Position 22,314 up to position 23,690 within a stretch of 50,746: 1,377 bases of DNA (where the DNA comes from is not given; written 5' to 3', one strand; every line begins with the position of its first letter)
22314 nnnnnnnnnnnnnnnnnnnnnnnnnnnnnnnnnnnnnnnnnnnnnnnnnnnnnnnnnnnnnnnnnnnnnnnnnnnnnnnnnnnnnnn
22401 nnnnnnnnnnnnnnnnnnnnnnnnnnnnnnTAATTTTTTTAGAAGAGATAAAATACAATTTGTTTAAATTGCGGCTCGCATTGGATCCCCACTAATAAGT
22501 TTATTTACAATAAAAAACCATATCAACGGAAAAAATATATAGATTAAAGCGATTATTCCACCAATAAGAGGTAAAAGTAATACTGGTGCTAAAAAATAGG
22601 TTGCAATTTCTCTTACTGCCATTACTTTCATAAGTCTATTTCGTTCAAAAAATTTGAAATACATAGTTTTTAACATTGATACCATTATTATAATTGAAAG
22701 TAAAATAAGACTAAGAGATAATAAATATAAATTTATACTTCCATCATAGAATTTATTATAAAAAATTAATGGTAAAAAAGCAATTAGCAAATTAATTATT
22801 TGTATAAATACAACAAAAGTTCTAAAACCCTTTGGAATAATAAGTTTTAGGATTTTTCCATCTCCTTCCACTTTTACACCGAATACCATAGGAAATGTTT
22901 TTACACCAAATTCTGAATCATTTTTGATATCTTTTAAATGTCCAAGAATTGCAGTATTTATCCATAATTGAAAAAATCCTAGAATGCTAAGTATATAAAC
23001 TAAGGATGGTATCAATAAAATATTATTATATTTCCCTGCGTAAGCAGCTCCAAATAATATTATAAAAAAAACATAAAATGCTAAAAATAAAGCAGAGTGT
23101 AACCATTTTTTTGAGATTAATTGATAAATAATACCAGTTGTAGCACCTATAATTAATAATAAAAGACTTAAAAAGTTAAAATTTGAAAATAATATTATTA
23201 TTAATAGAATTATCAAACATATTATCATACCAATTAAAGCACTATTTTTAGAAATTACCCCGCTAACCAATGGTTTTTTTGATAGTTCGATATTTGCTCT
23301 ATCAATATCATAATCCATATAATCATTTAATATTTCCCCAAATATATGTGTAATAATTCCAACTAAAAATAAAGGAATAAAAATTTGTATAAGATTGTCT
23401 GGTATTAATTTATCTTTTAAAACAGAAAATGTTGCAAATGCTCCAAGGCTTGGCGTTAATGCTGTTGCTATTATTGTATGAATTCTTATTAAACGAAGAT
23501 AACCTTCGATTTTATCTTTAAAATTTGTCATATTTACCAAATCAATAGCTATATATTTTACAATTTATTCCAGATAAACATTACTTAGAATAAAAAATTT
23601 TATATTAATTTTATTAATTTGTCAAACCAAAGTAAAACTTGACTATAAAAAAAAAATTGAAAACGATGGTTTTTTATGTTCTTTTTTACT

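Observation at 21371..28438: Isoprenoid-tailoring island: three UbiA prenyltransferases, a GGR paralog, a CrtI-like flavoenzyme and a CrtC-like hydratase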

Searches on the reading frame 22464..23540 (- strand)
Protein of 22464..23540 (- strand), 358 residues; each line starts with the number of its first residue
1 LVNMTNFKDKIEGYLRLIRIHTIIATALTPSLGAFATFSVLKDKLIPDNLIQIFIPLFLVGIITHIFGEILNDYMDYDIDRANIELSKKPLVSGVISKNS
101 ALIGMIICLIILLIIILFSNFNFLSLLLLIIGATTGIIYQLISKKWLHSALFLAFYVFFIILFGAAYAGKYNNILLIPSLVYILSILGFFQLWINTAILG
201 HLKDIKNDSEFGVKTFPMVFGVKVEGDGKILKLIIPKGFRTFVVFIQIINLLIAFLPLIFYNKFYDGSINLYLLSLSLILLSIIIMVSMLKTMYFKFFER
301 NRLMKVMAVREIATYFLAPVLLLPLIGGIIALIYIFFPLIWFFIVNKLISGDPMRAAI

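Call 3: search_protein_families(library=pfam, proteins=[window:22464-23540:-], max_evalue=0.01)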
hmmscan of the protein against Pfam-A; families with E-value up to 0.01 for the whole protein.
window:22464-23540:- (358 aa): 1 family
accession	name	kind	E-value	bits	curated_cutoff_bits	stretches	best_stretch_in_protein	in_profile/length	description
PF01040.23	UbiA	-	2.7e-22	79.7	34.2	1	52-224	20-185/250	UbiA prenyltransferase family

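Call 4: search_protein_families(library=ncbifam, proteins=[window:22464-23540:-], max_evalue=0.01)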
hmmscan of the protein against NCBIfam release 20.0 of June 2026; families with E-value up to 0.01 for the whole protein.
window:22464-23540:- (358 aa): 14 families
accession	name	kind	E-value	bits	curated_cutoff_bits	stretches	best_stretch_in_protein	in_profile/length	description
NF009521.0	PRK12882.1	equivalog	3.9e-14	52.5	296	1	10-223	4-201/280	geranylgeranylglycerol-phosphate geranylgeranyltransferase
NF009522.0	PRK12883.1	equivalog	9.2e-10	38.5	353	1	13-224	5-198/279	geranylgeranylglycerol-phosphate geranylgeranyltransferase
TIGR01476.1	chlor_syn_BchG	subfamily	2.1e-09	37.3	212.3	1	32-225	21-206/283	(bacterio)chlorophyll synthase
NF009526.0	PRK12888.1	equivalog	3.1e-09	36.7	364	1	7-225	11-217/301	4-hydroxybenzoate octaprenyltransferase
TIGR01474.1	ubiA_proteo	equivalog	6.7e-09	35.6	275.45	1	14-308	4-273/282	4-hydroxybenzoate octaprenyltransferase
TIGR01475.1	ubiA_other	subfamily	9e-09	35.2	180.8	1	11-309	2-273/282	UbiA-like polyprenyltransferase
NF005742.0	PRK07566.1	equivalog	2.3e-08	33.5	313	1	46-224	60-234/315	chlorophyll synthase ChlG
NF041584.1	MqnP_SCO4491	exception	2.5e-07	30.7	420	1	10-226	2-206/285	menaquinone biosynthesis prenyltransferase MqnP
NF009513.0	PRK12872.1-3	equivalog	3e-07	30.3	288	1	4-261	5-249/293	prenyltransferase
NF009514.0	PRK12873.1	equivalog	9.4e-07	28.5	246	1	52-184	47-184/297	4-hydroxybenzoate polyprenyltransferase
TIGR01473.1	cyoE_ctaB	equivalog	3.3e-06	27.1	210.3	1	14-145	3-128/281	heme o synthase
NF003349.0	PRK04375.1-2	equivalog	3.3e-06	26.5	246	1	58-145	65-152/318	heme o synthase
NF006088.0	PRK08238.1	equivalog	6.5e-05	21.8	351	1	70-185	245-360/482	UbiA family prenyltransferase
NF041585.1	MqnP_Cj_Hp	exception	0.00017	21.2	375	1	57-223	45-203/281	menaquinone biosynthesis prenyltransferase MqnP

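Call 30: search_solved_structures(query=window:22464-23540:-, max_evalue=0.01)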
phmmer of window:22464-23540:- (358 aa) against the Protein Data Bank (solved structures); distinct sequences matched with E-value up to 0.01: 3.
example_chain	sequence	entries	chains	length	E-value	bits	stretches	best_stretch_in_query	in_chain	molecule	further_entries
9sau_C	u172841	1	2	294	1.8e-07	34.1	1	56-247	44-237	Chlorophyll a synthase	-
9sas_C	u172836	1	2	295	3e-07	33.3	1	56-247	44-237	Chlorophyll a synthase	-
4od4_A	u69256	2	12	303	0.00032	23.4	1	53-223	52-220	4-hydroxybenzoate octaprenyltransferase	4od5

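Call 46: search_dna_similar(query=window:22464-23540:-, collection=plasmids, mode=protein, max_evalue=0.001, max_rows=25)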
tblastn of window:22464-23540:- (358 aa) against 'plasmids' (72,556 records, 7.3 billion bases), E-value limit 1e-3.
No match.

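Call 75: find_homologous_proteins(query=window:22464-23540:-, max_evalue=0.001)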
Query window:22464-23540:- (358 aa): 51 proteins with E <= 0.001 among 8000 candidates.
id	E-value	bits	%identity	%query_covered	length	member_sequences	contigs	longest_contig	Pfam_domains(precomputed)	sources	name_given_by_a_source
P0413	8.5e-215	731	99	99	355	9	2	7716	PF01040.24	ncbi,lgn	-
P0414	9.6e-186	635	85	99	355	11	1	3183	PF01040.24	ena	-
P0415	1.5e-180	618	81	99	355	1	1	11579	PF01040.24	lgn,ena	-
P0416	3.0e-180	617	81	99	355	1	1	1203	PF01040.24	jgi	jgi:4-hydroxybenzoate polyprenyltransferase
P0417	6.4e-180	616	81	99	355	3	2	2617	PF01040.24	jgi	jgi:4-hydroxybenzoate polyprenyltransferase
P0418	2.9e-179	614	81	99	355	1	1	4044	PF01040.24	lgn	-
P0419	3.6e-173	594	77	100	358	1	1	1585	PF01040.24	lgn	-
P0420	4.0e-171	587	81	99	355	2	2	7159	PF01040.24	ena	-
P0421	5.4e-171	587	77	99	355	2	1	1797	PF01040.24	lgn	-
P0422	5.4e-170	583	76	100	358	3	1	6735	PF01040.24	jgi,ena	-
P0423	1.4e-154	533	72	100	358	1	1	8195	PF01040.24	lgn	-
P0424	1.3e-149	516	69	99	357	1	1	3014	PF01040.24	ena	-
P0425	1.1e-147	510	66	100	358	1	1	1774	PF01040.24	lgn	-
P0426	5.0e-146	505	68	99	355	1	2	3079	PF01040.24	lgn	-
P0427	8.9e-145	500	66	99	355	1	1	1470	PF01040.24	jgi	jgi:4-hydroxybenzoate polyprenyltransferase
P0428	1.1e-143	497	66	99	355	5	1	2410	PF01040.24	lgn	-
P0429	1.6e-143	496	66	100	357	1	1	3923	PF01040.24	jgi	jgi:4-hydroxybenzoate polyprenyltransferase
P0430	2.6e-142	492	67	99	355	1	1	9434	PF01040.24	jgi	jgi:protoheme IX farnesyltransferase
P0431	1.8e-141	490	66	100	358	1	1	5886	PF01040.24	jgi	jgi:4-hydroxybenzoate polyprenyltransferase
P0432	4.3e-141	488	65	99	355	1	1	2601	PF01040.24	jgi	jgi:4-hydroxybenzoate polyprenyltransferase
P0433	2.4e-140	486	65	99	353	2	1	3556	PF01040.24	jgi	-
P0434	2.4e-140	486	65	99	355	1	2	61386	PF01040.24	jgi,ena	-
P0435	1.5e-137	477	64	99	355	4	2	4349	PF01040.24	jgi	-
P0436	8.2e-136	471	61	100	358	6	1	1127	PF01040.24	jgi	-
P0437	1.4e-135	470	63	99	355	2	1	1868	PF01040.24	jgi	jgi:4-hydroxybenzoate polyprenyltransferase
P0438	2.3e-134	466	62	99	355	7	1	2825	PF01040.24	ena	-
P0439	5.7e-133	462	61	99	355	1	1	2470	PF01040.24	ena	-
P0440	3.2e-132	459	62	99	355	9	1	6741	PF01040.24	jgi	-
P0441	1.4e-130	454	61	99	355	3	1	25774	PF01040.24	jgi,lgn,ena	-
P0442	4.2e-130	452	61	99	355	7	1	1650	PF01040.24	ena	-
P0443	2.6e-129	450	60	99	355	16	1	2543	PF01040.24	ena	-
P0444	7.4e-129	448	61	99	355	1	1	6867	PF01040.24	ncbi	-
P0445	1.9e-127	443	60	99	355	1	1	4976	PF01040.24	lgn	-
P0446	9.5e-127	441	61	98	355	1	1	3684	PF01040.24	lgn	-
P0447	7.2e-126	438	59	99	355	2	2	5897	PF01040.24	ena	-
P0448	1.8e-125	437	59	99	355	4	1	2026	PF01040.24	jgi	jgi:4-hydroxybenzoate polyprenyltransferase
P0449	3.0e-125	436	60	99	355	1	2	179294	PF01040.24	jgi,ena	-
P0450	1.1e-124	434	59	99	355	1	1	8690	PF01040.24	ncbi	-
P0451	1.8e-113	398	64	82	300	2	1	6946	PF01040.24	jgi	-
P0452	2.0e-112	394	56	94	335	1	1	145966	PF01040.24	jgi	jgi:4-hydroxybenzoate polyprenyltransferase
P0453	3.1e-90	321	47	99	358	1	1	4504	PF01040.24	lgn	-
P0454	2.9e-82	295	46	99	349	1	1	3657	PF01040.24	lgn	-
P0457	4.7e-41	159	32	98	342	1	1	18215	PF01040.24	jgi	jgi:4-hydroxybenzoate polyprenyltransferase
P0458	2.0e-39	154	31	97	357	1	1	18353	PF01040.24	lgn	-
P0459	1.1e-32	132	32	98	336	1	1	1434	PF01040.24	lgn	-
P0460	1.9e-32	131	31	96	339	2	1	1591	PF01040.24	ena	-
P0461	9.8e-30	122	31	96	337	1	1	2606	PF01040.24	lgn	-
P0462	5.6e-27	113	33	98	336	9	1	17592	PF01040.24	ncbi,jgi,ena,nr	ncbi:MAG: hypothetical protein DRN16_00285 [Thermoplasmata archaeon]|nr:MAG: hypothetical protein DR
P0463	1.4e-16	79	29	97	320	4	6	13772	PF01040.24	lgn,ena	-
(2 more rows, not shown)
